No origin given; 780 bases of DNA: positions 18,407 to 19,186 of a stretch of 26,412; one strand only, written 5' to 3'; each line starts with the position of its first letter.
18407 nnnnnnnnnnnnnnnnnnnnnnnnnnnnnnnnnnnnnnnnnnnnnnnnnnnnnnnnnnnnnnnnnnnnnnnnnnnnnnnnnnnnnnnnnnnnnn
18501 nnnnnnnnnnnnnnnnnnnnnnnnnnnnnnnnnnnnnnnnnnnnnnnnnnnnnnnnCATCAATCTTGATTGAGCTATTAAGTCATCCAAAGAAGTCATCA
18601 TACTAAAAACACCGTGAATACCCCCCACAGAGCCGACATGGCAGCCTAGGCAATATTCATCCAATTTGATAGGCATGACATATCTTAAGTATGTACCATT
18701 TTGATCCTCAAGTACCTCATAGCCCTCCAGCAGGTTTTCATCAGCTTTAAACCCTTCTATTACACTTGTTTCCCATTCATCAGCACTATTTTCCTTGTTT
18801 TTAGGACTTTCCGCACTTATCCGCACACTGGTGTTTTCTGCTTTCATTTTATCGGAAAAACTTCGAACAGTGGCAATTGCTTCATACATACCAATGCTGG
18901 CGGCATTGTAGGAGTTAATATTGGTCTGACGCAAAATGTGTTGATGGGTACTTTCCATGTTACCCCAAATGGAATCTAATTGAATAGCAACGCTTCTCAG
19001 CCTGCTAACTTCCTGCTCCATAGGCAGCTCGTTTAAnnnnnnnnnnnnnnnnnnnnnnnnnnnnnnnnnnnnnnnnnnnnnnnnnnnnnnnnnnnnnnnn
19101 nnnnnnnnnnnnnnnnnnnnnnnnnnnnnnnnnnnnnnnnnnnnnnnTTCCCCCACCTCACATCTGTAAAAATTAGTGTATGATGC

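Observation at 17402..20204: Candidate redox-taxis module: a pentaheme lipoprotein cytochrome in a probable operon with a heme c chemoreceptor, facing nrfHA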

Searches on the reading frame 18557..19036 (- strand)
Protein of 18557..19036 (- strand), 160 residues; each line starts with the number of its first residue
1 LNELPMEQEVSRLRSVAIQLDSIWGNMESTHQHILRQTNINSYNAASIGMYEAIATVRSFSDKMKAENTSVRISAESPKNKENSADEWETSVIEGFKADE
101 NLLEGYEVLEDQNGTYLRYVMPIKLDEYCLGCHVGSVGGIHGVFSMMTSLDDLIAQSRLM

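Call 39: find_homologous_proteins(query=window:18557-19036:-, max_evalue=0.001)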
Query seq(160 aa): 18 candidates shared short words with the query, none scored E <= 0.001.
